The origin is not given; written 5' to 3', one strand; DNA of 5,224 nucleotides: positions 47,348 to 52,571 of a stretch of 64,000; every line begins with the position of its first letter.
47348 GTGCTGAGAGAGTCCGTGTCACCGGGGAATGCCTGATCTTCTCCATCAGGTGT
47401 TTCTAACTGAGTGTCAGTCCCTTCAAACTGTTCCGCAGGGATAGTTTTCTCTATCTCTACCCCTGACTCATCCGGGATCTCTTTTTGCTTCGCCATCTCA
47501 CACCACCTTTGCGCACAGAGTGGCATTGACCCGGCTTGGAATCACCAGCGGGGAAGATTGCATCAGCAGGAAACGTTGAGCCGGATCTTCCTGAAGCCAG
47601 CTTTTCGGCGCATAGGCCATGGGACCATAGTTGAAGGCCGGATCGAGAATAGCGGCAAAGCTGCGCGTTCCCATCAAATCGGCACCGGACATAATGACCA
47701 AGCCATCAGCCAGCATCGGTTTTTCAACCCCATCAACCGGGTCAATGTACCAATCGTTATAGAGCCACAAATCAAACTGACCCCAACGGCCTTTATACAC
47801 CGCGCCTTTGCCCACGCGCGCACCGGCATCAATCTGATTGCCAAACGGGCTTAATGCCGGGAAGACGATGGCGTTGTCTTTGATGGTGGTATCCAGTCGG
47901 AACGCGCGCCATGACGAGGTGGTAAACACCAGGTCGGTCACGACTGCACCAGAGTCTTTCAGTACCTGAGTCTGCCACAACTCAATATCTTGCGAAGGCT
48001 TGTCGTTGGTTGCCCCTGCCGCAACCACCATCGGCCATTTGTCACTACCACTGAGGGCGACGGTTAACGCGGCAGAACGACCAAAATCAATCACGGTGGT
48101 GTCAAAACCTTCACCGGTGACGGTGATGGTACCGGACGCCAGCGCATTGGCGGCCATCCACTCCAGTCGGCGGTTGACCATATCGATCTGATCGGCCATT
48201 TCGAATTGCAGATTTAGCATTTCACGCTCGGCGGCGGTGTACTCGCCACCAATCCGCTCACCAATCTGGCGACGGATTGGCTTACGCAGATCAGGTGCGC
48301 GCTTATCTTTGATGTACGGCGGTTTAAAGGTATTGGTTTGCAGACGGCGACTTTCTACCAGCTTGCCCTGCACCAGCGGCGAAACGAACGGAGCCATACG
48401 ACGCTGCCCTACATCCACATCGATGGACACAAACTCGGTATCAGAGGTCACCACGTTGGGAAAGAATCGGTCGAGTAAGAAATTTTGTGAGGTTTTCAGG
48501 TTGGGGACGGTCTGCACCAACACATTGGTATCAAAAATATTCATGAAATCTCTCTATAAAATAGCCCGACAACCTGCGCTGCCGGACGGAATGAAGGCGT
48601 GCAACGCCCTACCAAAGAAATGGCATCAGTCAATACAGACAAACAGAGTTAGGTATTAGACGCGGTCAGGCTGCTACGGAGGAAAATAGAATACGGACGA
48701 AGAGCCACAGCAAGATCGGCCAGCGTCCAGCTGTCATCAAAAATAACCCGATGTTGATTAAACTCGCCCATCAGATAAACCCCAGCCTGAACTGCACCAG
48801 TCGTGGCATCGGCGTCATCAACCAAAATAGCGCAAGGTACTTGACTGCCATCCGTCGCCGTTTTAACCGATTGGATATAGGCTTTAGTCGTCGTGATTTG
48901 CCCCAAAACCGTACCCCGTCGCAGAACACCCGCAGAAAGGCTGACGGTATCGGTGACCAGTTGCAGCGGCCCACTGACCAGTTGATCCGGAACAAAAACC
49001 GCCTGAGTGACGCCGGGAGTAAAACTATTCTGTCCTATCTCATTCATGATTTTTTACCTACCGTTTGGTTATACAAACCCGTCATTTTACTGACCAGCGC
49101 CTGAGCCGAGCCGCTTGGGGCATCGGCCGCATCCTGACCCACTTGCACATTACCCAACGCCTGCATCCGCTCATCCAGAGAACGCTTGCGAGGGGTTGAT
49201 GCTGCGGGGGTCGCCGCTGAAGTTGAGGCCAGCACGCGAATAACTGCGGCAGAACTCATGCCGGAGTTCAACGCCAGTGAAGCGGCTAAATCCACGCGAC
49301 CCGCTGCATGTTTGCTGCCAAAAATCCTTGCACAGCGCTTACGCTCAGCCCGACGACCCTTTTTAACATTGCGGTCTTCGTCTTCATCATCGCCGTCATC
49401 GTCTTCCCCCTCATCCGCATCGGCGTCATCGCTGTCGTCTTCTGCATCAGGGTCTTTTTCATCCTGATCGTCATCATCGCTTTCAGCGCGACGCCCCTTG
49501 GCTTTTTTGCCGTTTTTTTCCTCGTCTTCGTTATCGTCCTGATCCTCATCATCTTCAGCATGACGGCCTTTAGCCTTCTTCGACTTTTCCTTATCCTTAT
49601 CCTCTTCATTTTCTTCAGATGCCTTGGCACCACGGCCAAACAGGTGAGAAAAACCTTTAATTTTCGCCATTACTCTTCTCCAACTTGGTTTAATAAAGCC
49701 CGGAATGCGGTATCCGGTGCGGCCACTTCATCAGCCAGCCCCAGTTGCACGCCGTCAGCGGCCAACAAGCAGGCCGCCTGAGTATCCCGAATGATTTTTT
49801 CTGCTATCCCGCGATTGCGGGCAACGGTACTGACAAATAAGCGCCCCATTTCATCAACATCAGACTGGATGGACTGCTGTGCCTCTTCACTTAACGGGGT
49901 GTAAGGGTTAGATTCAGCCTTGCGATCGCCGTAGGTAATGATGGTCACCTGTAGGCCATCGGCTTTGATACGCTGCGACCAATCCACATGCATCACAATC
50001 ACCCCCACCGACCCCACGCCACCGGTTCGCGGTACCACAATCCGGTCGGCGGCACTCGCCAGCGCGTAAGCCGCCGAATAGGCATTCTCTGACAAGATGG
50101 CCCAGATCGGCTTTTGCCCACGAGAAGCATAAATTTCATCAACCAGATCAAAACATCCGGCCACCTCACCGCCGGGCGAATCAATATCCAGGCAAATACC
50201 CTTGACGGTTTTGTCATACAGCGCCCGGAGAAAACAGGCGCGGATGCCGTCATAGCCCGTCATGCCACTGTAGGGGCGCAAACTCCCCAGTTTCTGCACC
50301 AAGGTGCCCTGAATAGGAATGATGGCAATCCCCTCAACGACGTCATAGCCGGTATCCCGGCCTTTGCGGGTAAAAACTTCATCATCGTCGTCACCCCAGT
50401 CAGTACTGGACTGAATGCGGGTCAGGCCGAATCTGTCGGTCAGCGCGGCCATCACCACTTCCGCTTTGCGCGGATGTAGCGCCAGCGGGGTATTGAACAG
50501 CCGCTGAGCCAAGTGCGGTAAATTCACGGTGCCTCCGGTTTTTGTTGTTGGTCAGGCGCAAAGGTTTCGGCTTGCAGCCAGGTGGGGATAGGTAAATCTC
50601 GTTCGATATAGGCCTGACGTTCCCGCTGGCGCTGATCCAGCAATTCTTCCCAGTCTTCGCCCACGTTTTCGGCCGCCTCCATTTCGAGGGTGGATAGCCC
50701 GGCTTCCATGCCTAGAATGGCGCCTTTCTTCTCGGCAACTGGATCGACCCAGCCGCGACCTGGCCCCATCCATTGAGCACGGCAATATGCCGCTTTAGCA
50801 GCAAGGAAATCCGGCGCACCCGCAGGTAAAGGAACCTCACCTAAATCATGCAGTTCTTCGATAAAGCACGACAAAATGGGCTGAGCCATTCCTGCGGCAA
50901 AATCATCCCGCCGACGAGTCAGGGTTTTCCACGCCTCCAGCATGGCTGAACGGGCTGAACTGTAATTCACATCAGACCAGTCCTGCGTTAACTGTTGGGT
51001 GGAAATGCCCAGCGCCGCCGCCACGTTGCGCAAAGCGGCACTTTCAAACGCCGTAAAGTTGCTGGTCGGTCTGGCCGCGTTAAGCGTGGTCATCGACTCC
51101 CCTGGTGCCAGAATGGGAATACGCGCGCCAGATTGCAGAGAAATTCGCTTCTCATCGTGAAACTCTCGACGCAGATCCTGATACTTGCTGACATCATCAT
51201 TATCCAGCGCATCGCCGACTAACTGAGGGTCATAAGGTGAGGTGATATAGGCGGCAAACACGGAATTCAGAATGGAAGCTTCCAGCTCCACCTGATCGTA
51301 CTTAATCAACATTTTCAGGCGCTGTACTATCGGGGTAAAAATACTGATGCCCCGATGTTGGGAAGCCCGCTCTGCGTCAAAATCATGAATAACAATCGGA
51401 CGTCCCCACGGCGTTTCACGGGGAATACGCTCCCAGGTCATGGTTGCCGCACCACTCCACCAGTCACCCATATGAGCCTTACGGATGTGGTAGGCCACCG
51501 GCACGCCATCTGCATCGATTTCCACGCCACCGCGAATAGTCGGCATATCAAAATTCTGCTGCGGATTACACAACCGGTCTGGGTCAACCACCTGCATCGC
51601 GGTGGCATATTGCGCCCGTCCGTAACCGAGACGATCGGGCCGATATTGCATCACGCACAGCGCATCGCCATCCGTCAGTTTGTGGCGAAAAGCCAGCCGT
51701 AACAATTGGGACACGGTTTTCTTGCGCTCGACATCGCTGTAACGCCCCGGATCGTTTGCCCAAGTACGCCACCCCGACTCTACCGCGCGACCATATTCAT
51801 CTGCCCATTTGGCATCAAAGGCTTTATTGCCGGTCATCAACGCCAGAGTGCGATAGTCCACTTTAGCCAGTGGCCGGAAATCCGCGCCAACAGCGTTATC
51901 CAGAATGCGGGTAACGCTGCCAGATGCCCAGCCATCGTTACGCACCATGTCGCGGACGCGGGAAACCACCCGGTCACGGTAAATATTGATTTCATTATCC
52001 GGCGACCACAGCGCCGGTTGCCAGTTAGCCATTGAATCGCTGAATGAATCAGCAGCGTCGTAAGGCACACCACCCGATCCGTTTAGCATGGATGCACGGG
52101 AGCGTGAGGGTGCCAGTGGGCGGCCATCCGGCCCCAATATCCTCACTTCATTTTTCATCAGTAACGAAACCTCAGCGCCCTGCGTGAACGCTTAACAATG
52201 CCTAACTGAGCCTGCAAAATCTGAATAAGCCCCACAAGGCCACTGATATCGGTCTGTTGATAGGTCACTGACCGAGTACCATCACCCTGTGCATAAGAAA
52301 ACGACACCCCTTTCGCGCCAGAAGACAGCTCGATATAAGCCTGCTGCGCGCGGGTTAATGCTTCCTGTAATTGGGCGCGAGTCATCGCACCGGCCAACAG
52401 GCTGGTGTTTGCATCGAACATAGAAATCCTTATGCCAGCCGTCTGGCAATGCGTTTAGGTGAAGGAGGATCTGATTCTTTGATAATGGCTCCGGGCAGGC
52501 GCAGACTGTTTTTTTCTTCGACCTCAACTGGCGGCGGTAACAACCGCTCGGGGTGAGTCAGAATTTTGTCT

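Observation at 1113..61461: Tandem dilysogen whose middle is a complete, undamaged hybrid phage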

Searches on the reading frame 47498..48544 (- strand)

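Call 15: search_protein_families(library=phrogs, proteins=[window:47498-48544:-], max_evalue=1e-8)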
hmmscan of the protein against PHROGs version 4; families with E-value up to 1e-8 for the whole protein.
window:47498-48544:- (348 aa): 5 families
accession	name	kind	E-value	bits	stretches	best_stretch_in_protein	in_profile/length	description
phrog_29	-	head and packaging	4.8e-78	264.3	1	1-347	26-358/439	major head protein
phrog_6281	-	unknown function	1.1e-32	114.4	1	1-175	1-175/209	-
phrog_6020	-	head and packaging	1.8e-32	113.4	1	20-347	20-340/473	major head protein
phrog_2353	-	head and packaging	5.5e-31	108.8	1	1-302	1-292/481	major head protein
phrog_18489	-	unknown function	7e-10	40.2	1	5-82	7-84/151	-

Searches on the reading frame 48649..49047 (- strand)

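Call 15: search_protein_families(library=phrogs, proteins=[window:48649-49047:-], max_evalue=1e-8)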
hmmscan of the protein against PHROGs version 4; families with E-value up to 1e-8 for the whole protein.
window:48649-49047:- (132 aa): 1 family
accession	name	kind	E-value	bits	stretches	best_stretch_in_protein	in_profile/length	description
phrog_49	-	head and packaging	1.7e-31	110.1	1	10-131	17-144/147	head decoration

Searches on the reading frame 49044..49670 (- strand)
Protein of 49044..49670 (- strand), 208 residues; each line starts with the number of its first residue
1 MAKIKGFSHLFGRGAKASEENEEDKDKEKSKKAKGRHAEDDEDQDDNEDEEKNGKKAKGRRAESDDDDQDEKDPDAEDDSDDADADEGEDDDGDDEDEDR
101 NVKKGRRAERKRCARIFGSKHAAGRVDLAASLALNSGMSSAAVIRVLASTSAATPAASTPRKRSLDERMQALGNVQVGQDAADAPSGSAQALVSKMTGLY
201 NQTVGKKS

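Call 15: search_protein_families(library=phrogs, proteins=[window:49044-49670:-], max_evalue=1e-8)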
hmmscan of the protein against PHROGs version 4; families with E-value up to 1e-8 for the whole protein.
window:49044-49670:- (208 aa): 1 family
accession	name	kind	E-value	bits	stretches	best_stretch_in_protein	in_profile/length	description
phrog_6382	-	unknown function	1.1e-68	231.9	1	1-207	2-200/201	-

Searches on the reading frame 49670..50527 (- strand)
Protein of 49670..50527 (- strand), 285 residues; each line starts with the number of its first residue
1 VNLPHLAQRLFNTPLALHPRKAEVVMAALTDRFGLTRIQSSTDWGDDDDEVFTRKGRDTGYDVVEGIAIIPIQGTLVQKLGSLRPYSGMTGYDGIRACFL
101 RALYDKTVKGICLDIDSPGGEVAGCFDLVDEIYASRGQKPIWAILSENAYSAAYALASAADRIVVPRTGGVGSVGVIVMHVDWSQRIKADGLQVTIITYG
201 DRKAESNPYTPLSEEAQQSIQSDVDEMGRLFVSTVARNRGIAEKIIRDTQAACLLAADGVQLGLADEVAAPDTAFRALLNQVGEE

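Call 15: search_protein_families(library=phrogs, proteins=[window:49670-50527:-], max_evalue=1e-8)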
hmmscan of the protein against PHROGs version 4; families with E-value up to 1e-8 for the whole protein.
window:49670-50527:- (285 aa): 5 families
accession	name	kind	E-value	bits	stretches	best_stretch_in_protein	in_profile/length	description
phrog_53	-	head and packaging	1.3e-114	385.5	1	1-280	6-290/583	head maturation protease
phrog_4759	-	unknown function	1.2e-49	169.9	1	2-190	7-205/209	-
phrog_33023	-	unknown function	1.4e-27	97.6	1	43-270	41-276/507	-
phrog_24209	-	unknown function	2.7e-16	60.2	1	89-135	1-47/49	-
phrog_21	-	head and packaging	1.2e-14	54.1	1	53-270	547-781/1362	portal protein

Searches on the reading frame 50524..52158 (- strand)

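Call 16: search_protein_families(library=phrogs, proteins=[window:50524-52158:-], max_evalue=1e-8)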
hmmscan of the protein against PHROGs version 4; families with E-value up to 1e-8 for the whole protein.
window:50524-52158:- (544 aa): 3 families
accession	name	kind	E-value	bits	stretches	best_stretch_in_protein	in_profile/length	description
phrog_21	-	head and packaging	6e-123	412.9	1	7-540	17-520/1362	portal protein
phrog_537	-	head and packaging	7.7e-47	160.4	1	333-534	19-216/233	portal protein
phrog_3993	-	unknown function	4.6e-09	37.5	1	38-212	30-193/195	-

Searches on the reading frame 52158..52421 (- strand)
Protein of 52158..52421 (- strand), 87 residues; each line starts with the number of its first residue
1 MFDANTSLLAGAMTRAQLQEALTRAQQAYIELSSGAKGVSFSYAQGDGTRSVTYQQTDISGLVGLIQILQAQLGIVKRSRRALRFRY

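Call 16: search_protein_families(library=phrogs, proteins=[window:52158-52421:-], max_evalue=1e-8)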
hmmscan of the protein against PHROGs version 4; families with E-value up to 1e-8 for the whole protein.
window:52158-52421:- (87 aa): 1 family
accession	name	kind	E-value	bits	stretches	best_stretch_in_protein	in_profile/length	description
phrog_75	-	connector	6.5e-21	75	1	13-87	2-73/73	head-tail adaptor Ad1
